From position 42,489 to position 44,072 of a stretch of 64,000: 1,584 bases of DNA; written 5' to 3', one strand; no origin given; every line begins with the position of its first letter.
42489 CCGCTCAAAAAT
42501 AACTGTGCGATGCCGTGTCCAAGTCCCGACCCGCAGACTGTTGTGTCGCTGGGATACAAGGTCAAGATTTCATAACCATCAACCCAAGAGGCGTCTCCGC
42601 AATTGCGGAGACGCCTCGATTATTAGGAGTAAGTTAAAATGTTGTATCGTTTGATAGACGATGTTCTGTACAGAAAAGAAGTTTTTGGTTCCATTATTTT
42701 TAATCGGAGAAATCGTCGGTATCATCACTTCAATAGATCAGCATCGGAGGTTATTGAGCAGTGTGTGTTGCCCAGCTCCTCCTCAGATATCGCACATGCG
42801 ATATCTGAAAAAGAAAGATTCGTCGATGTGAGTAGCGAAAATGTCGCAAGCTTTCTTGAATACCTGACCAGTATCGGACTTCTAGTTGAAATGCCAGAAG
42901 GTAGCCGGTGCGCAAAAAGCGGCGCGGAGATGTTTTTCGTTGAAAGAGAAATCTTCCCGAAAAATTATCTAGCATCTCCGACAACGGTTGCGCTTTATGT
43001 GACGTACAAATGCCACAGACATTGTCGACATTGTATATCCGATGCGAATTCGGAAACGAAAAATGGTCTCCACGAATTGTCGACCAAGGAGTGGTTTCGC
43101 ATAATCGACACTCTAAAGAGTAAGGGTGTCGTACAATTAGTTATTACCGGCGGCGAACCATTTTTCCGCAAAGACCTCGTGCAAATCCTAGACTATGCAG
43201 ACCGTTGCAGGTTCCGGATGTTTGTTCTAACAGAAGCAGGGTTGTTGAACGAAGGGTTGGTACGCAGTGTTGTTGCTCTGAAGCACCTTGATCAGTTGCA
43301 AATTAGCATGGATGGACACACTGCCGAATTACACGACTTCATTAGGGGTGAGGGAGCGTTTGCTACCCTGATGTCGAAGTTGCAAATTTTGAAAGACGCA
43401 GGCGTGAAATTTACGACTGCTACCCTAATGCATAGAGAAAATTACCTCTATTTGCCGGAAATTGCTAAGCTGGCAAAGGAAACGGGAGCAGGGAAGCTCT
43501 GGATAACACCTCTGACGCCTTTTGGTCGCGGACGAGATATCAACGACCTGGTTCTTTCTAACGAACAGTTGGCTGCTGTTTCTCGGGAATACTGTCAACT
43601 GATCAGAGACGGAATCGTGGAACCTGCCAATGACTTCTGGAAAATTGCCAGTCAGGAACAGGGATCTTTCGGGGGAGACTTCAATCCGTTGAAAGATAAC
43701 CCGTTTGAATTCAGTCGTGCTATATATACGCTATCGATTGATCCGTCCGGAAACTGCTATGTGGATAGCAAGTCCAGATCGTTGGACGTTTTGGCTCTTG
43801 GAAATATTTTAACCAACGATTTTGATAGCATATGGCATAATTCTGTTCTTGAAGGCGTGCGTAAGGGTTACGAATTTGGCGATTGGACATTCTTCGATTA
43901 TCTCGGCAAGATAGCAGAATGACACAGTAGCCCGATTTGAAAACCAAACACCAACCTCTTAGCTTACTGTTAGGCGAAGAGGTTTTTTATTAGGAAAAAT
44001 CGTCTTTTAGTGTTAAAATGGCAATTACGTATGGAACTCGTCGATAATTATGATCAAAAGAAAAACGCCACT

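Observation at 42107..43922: Minimal RiPP-like locus: Cys/Pro precursor peptide + hairpin + RRE-radical SAM without auxiliary cluster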

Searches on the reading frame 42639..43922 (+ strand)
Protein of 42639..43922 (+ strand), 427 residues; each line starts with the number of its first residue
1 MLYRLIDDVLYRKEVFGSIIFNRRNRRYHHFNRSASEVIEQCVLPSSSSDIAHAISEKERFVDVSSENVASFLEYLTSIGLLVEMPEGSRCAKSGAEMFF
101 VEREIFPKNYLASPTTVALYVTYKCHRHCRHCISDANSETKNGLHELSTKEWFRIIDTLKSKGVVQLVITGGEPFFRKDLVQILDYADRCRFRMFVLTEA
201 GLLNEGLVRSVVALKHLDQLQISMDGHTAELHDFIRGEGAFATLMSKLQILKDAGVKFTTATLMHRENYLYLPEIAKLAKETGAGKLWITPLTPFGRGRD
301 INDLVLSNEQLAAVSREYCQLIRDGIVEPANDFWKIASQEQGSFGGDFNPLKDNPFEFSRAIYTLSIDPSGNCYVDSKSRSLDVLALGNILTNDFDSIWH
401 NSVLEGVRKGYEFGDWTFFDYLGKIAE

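Call 3: search_protein_families(library=pfam, proteins=[window:42639-43922:+], max_evalue=1)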
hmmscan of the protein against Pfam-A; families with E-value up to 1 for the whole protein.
window:42639-43922:+ (427 aa): 5 families
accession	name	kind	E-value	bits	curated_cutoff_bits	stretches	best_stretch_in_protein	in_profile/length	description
PF04055.27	Radical_SAM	-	1.1e-20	74.9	29.5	1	120-278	2-165/166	Radical SAM superfamily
PF13353.11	Fer4_12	-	1.6e-07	32.1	22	1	117-227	8-116/137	4Fe-4S single cluster domain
PF05402.18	PqqD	-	0.0017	19.1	23.4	1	19-82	3-67/67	Coenzyme PQQ synthesis protein D (PqqD)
PF13186.11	SPASM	-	0.12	13.2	21.5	1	365-408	8-52/67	Iron-sulfur cluster-binding domain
PF15210.11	SFTA2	-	0.16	12.3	27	1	58-89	12-42/59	Surfactant-associated protein 2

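Call 4: search_protein_families(library=ncbifam, proteins=[window:42639-43922:+], max_evalue=1)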
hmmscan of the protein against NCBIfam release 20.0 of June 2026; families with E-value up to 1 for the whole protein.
window:42639-43922:+ (427 aa): 69 families (the best 25 are shown)
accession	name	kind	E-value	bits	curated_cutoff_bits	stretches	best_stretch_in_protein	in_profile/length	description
TIGR03962.1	mycofact_rSAM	equivalog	2.5e-34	119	265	1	110-404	7-287/339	mycofactocin radical SAM maturase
TIGR04545.1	rSAM_ahbD_hemeb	equivalog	3.1e-34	118.9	500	1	117-403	2-290/339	heme b synthase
TIGR04053.2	TIGR04053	equivalog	5.6e-30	104.8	395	1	112-306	5-200/366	TIGR04053 family radical SAM/SPASM domain-containing protein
TIGR04250.1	SCM_rSAM_ScmE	equivalog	5.8e-29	101.1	400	1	113-281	1-167/358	SynChlorMet cassette radical SAM/SPASM protein ScmE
TIGR04051.1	rSAM_NirJ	equivalog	4.4e-26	91.7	515.45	1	121-300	8-184/354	heme d1 biosynthesis radical SAM protein NirJ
NF045574.1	sacti_mat_StsB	exception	4.8e-26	91.6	625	1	117-299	98-276/466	StsB family radical SAM/SPASM domain sactipeptide maturase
TIGR02109.1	PQQ_syn_pqqE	equivalog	3.4e-25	88.7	381.35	1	112-402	4-283/358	pyrroloquinoline quinone biosynthesis protein PqqE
NF050035.1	rSAM_WgK_link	exception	4.6e-25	88.4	650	1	108-305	2-197/367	radical SAM/SPASM peptide maturase WgkB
TIGR04055.1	rSAM_NirJ2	equivalog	2.8e-24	86.3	500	1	120-314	5-196/326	putative heme d1 biosynthesis radical SAM protein NirJ2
TIGR04054.1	rSAM_NirJ1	equivalog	4e-23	81.7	650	1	116-311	37-229/387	putative heme d1 biosynthesis radical SAM protein NirJ1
TIGR04133.1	rSAM_w_lipo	hypoth_equivalog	2.2e-22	79.5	425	1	121-402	30-303/350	TIGR04133 family radical SAM/SPASM protein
TIGR04347.1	pseudo_SAM_Halo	equivalog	3.3e-22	79.3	525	1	117-323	40-243/390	TIGR04347 family pseudo-SAM/SPASM protein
TIGR04546.1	rSAM_ahbC_deAc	equivalog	7.1e-21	74.4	650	1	117-310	41-231/390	12,18-didecarboxysiroheme deacetylase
TIGR04303.1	GeoRSP_rSAM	equivalog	5.1e-20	72.3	400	1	112-299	2-184/325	GeoRSP system radical SAM/SPASM protein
NF012164.0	AlbA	equivalog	2.7e-19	68.9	850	1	112-323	110-318/442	subtilosin maturase AlbA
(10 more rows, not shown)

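Call 5: find_homologous_proteins(query=window:42639-43922:+)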
Query window:42639-43922:+ (427 aa): 74 proteins with E <= 0.001 among 7403 candidates.
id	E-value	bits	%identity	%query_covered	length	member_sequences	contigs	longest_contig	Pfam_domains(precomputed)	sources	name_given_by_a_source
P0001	2.0e-289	977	100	100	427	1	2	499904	PF04055.28,PF13353.12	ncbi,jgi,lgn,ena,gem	-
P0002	1.1e-212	725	74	100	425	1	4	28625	PF04055.28,PF13353.12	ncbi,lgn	-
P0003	2.1e-150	519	56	100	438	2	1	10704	PF04055.28,PF13353.12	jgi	jgi:MoaA/NifB/PqqE/SkfB family radical SAM enzyme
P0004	1.0e-28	119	30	68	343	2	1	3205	PF13186.12,PF04055.28,PF13353.12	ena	-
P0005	1.1e-24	105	29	69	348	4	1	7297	PF13186.12,PF04055.28,PF13353.12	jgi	jgi:mycofactocin radical SAM maturase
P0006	2.0e-23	101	35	45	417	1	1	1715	PF13186.12,PF04055.28,PF13353.12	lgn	-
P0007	5.6e-20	90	32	46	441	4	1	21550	PF13186.12,PF04055.28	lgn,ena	-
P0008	6.9e-19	86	34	46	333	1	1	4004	PF04055.28,PF13353.12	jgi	jgi:MoaA/NifB/PqqE/SkfB family radical SAM enzyme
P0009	1.7e-17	82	30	53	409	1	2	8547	PF13186.12,PF04055.28,PF13353.12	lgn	-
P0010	3.8e-17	80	31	45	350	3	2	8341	PF13186.12,PF04055.28,PF13353.12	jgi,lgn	jgi:radical SAM protein with 4Fe4S-binding SPASM domain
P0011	4.7e-17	80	30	72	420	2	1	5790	PF13186.12,PF04055.28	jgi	jgi:AdoMet-dependent heme synthase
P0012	8.5e-17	79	29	72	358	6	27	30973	PF13186.12,PF04055.28,PF13353.12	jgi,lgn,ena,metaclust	metaclust:\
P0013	9.8e-17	79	29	67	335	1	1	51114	PF13186.12,PF04055.28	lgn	-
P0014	1.3e-16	79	31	40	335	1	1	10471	PF04055.28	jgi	jgi:MoaA/NifB/PqqE/SkfB family radical SAM enzyme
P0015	9.1e-16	76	27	69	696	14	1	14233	PF13186.12,PF04055.28,PF13353.12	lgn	-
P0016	1.2e-15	76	31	47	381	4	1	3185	PF13186.12,PF04055.28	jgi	jgi:AdoMet-dependent heme synthase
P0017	5.4e-15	73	26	69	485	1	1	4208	PF13186.12,PF04055.28,PF13353.12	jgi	jgi:radical SAM protein with 4Fe4S-binding SPASM domain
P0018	5.6e-15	73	31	56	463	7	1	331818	PF13186.12,PF04055.28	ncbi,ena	-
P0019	5.7e-15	73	34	47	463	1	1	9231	PF08369.17,PF13186.12,PF04055.28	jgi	jgi:radical SAM protein with 4Fe4S-binding SPASM domain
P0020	8.4e-15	73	30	48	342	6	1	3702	PF13186.12,PF04055.28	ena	-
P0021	2.0e-14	72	32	46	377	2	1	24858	PF04055.28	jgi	jgi:Fe-coproporphyrin III synthase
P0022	2.3e-14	71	25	68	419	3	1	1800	PF13186.12,PF04055.28,PF13353.12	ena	-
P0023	2.2e-13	68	26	37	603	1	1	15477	PF04055.28,PF13353.12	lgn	-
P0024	4.4e-13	67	33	47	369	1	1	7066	PF04055.28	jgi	jgi:radical SAM protein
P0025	4.7e-13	67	31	34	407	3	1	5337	PF04055.28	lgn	-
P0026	5.8e-13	67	31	42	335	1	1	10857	PF04055.28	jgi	jgi:MoaA/NifB/PqqE/SkfB family radical SAM enzyme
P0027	1.4e-12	65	32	44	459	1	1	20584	PF08369.17,PF13186.12,PF04055.28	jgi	jgi:radical SAM protein with 4Fe4S-binding SPASM domain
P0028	1.6e-12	65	29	55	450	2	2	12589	PF13186.12,PF04055.28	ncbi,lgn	-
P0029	1.1e-11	63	25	68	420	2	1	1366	PF13186.12,PF04055.28,PF13353.12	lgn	-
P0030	1.2e-11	62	28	46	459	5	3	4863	PF04055.28,PF13353.12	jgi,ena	-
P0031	1.2e-11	62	27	70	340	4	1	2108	PF01261.31,PF13186.12,PF04055.28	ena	-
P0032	3.5e-11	61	27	48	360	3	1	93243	PF04055.28,PF13353.12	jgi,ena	-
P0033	5.4e-11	60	27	59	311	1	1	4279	PF13186.12,PF04055.28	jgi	jgi:radical SAM protein with 4Fe4S-binding SPASM domain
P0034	1.0e-10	59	28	55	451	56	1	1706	PF13186.12,PF04055.28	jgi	jgi:MoaA/NifB/PqqE/SkfB family radical SAM enzyme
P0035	1.1e-10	59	28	57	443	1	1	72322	PF13186.12,PF04055.28,PF13353.12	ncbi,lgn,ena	-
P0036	1.7e-10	59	28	40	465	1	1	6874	PF13186.12,PF04055.28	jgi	jgi:AdoMet-dependent heme synthase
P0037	2.3e-10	58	28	55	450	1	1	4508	PF13186.12,PF04055.28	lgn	-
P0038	2.7e-10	58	27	45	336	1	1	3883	PF04055.28,PF13353.12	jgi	-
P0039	3.9e-10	57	30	41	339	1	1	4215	PF13186.12,PF04055.28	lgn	-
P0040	5.3e-10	57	27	41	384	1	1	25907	PF04055.28,PF13353.12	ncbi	-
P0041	9.2e-10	56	27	59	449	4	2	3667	PF13186.12,PF04055.28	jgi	jgi:MoaA/NifB/PqqE/SkfB family radical SAM enzyme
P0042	1.6e-9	55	27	52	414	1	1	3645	PF04055.28,PF13353.12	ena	-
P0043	3.6e-9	54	29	43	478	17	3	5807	PF04055.28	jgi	-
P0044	5.2e-9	54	24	70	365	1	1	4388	PF13186.12,PF04055.28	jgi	jgi:MoaA/NifB/PqqE/SkfB family radical SAM enzyme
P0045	2.2e-8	52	25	42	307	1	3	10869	PF04055.28,PF13353.12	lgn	-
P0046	2.4e-8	51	22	97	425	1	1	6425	PF13186.12,PF04055.28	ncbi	-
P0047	1.8e-7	49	32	40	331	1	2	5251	PF13186.12,PF04055.28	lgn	-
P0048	2.5e-7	48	28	42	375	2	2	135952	PF13186.12,PF04055.28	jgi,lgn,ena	jgi:MoaA/NifB/PqqE/SkfB family radical SAM enzyme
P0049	2.8e-7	48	27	38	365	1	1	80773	PF13186.12,PF04055.28,PF13353.12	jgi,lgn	jgi:uncharacterized protein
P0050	2.8e-7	48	28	43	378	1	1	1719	PF04055.28,PF13353.12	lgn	-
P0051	6.8e-7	47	34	34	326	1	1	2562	PF04055.28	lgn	-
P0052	1.2e-6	46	22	44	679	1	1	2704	PF13186.12,PF04055.28,PF13353.12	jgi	jgi:MoaA/NifB/PqqE/SkfB family radical SAM enzyme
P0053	1.8e-6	45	27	42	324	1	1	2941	PF04055.28,PF13353.12,PF06463.19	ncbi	-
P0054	2.3e-6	45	28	33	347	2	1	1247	PF04055.28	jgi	jgi:MoaA/NifB/PqqE/SkfB family radical SAM enzyme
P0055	2.4e-6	45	29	38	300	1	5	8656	PF04055.28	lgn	-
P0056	5.0e-6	44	29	32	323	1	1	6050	PF04055.28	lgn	-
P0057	5.5e-6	44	24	55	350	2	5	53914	PF13186.12,PF04055.28,PF13353.12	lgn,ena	-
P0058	1.1e-5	43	29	32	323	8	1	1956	PF04055.28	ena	-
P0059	1.2e-5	43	28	41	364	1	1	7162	PF04055.28,PF13353.12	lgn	-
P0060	2.2e-5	42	31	34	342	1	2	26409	PF04055.28,PF13353.12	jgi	-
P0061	2.6e-5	41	26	31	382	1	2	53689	PF04055.28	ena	-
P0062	2.7e-5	41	31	45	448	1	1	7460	PF04055.28,PF13353.12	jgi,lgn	jgi:radical SAM additional 4Fe4S-binding domain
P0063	4.4e-5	41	30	34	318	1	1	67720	PF13186.12,PF04055.28,PF13353.12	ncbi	-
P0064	4.4e-5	41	32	34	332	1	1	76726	PF13186.12,PF04055.28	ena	-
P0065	6.1e-5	40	25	67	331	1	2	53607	PF04055.28,PF13353.12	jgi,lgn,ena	-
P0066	6.5e-5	40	26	43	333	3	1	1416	PF04055.28,PF13353.12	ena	-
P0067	6.6e-5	40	32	31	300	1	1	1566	PF04055.28,PF13353.12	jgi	jgi:MoaA/NifB/PqqE/SkfB family radical SAM enzyme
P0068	8.8e-5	40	24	35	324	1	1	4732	PF04055.28,PF13353.12,PF19238.6,PF06463.19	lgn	-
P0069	1.5e-4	39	25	46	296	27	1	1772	PF04055.28,PF13353.12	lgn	-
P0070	2.3e-4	38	25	39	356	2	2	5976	PF13186.12,PF04055.28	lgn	-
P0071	2.9e-4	38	28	39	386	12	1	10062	PF04055.28,PF13353.12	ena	-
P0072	6.8e-4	37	29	32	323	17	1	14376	PF04055.28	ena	-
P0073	6.9e-4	37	26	40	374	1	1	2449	PF13186.12,PF04055.28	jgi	jgi:MoaA/NifB/PqqE/SkfB family radical SAM enzyme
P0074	7.0e-4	37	30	32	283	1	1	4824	PF04055.28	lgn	-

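Call 7: find_encoding_contigs(protein=P0002, flank=6000, max_places=4)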
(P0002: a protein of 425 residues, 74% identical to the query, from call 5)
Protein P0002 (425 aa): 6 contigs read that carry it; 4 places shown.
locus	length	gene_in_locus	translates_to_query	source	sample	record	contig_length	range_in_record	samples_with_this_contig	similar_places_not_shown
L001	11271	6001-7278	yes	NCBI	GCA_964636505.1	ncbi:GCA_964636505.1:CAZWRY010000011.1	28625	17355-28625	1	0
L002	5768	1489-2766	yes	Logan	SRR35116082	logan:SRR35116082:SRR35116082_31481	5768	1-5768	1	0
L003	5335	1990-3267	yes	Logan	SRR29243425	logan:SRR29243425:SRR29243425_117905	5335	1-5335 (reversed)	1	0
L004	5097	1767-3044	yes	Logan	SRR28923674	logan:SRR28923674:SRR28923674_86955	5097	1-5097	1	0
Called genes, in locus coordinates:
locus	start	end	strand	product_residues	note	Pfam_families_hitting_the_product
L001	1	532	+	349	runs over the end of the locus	PF04551:GcpE, PF26540:GcpE_C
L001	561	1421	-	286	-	PF00288:GHMP_kinases_N, PF08544:GHMP_kinases_C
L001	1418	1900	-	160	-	PF02542:YgbB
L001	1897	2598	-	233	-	PF01128:IspD, PF12804:NTP_transf_3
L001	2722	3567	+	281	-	PF16927:HisKA_7TM (weak)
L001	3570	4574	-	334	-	PF01979:Amidohydro_1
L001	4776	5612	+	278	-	PF10026:DUF2268, PF18958:DUF5700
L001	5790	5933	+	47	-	-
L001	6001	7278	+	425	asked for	PF04055:Radical_SAM, PF13353:Fer4_12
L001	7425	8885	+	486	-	PF01336:tRNA_anti-codon, PF00152:tRNA-synt_2, PF01409:tRNA-synt_2d (faint)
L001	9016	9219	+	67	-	-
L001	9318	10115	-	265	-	PF24827:AstE_AspA_cat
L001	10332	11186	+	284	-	-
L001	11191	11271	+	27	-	?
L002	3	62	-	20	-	?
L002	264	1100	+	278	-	PF10026:DUF2268, PF18958:DUF5700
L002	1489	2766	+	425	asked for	PF04055:Radical_SAM, PF13353:Fer4_12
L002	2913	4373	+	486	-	PF01336:tRNA_anti-codon, PF00152:tRNA-synt_2, PF01409:tRNA-synt_2d (faint)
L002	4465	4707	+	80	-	-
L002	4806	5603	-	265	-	PF24827:AstE_AspA_cat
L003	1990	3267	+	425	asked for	PF04055:Radical_SAM, PF13353:Fer4_12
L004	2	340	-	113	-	?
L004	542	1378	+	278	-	PF10026:DUF2268, PF18958:DUF5700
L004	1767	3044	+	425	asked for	PF04055:Radical_SAM, PF13353:Fer4_12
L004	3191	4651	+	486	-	PF01336:tRNA_anti-codon, PF00152:tRNA-synt_2, PF01409:tRNA-synt_2d (faint)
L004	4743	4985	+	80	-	-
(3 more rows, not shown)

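Call 8: find_encoding_contigs(protein=P0003, flank=6000, max_places=4)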
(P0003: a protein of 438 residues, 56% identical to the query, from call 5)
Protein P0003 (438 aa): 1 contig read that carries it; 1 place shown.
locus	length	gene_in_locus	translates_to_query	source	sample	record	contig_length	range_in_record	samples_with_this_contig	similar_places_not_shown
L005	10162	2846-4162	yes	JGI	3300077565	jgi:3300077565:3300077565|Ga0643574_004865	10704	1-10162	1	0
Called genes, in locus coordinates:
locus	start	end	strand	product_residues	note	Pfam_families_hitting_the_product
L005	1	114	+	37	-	?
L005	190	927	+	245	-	PF01209:Ubie_methyltran, PF03141:Methyltransf_29, PF13489:Methyltransf_23, PF06325:PrmA, PF13649:Methyltransf_25, PF13847:Methyltransf_31, PF08241:Methyltransf_11, PF08242:Methyltransf_12, +4 more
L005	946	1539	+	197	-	PF00657:Lipase_GDSL, PF13472:Lipase_GDSL_2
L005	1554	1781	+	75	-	PF10967:DUF2769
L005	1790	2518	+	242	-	PF03848:TehB (weak), PF13489:Methyltransf_23, PF07021:MetW (weak), PF13847:Methyltransf_31, PF08241:Methyltransf_11, PF08242:Methyltransf_12 (weak), PF13649:Methyltransf_25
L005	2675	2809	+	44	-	-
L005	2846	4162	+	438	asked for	PF04055:Radical_SAM, PF13353:Fer4_12 (weak)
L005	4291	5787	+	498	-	PF01336:tRNA_anti-codon, PF00152:tRNA-synt_2, PF01409:tRNA-synt_2d (faint)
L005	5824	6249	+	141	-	-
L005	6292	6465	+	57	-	PF02830:V4R (weak)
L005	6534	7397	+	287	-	PF05822:UMPH-1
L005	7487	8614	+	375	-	-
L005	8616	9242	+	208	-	-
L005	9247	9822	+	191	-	PF02545:Maf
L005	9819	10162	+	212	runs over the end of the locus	PF00891:Methyltransf_2 (weak), PF01209:Ubie_methyltran (weak), PF05175:MTS (weak), PF13489:Methyltransf_23, PF13847:Methyltransf_31, PF08241:Methyltransf_11, PF08242:Methyltransf_12, PF13649:Methyltransf_25, +2 more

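Call 9: find_encoding_contigs(protein=P0001, flank=3000, max_places=4)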
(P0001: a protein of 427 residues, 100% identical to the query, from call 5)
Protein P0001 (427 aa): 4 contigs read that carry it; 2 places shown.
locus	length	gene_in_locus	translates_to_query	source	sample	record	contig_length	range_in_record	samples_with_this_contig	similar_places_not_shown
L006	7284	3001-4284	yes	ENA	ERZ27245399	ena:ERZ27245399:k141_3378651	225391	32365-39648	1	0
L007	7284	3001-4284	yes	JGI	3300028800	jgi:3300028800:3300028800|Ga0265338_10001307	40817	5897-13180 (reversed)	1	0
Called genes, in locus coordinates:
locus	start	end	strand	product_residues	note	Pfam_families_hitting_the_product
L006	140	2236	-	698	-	-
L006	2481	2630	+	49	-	-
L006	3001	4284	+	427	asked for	PF04055:Radical_SAM, PF13353:Fer4_12 (weak)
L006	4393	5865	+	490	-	PF01336:tRNA_anti-codon, PF00152:tRNA-synt_2, PF01409:tRNA-synt_2d (faint)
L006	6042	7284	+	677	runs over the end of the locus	PF22745:Nlig-Ia, PF01653:DNA_ligase_aden, PF03120:OB_DNA_ligase, PF14520:HHH_5, PF12826:HHH_2, PF14520:HHH_5 (weak), PF00533:BRCT, PF12738:PTCB-BRCT (weak), +1 more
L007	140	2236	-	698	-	-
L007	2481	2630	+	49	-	-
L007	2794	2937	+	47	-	-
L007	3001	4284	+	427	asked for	PF04055:Radical_SAM, PF13353:Fer4_12 (weak)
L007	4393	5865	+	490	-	PF01336:tRNA_anti-codon, PF00152:tRNA-synt_2, PF01409:tRNA-synt_2d (faint)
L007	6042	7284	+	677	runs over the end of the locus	PF22745:Nlig-Ia, PF01653:DNA_ligase_aden, PF03120:OB_DNA_ligase, PF14520:HHH_5, PF12826:HHH_2, PF14520:HHH_5 (weak), PF00533:BRCT, PF12738:PTCB-BRCT (weak), +1 more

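Call 18: search_protein_families(library=pfam, proteins=[P0002, P0003], max_evalue=1)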
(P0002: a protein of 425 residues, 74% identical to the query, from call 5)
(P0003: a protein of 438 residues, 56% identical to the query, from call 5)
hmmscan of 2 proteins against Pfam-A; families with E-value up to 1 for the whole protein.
P0002 (425 aa): 5 families
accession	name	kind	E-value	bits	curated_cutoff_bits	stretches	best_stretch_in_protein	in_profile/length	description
PF04055.27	Radical_SAM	-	3.3e-21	76.6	29.5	1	118-276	2-165/166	Radical SAM superfamily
PF13353.11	Fer4_12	-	4.4e-08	34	22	1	115-225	8-116/137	4Fe-4S single cluster domain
PF05402.18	PqqD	-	0.00058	20.6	23.4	1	19-82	3-67/67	Coenzyme PQQ synthesis protein D (PqqD)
PF25013.1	LRR_Zer-1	-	0.0086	16.7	27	1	179-254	21-93/137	Zer-1-like, Leucine-rich repeats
PF13186.11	SPASM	-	0.016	15.9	21.5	1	365-406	10-52/67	Iron-sulfur cluster-binding domain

P0003 (438 aa): 4 families
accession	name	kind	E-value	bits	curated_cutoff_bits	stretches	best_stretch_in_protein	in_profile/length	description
PF04055.27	Radical_SAM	-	9.7e-20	71.8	29.5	1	131-285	2-164/166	Radical SAM superfamily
PF13353.11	Fer4_12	-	6.7e-07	30.1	22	1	134-238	13-119/137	4Fe-4S single cluster domain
PF13186.11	SPASM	-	0.00025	21.7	21.5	1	373-418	7-53/67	Iron-sulfur cluster-binding domain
PF16418.11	CNOT1_HEAT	-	0.014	15.9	27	1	250-286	59-94/150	CCR4-NOT transcription complex subunit 1 HEAT repeat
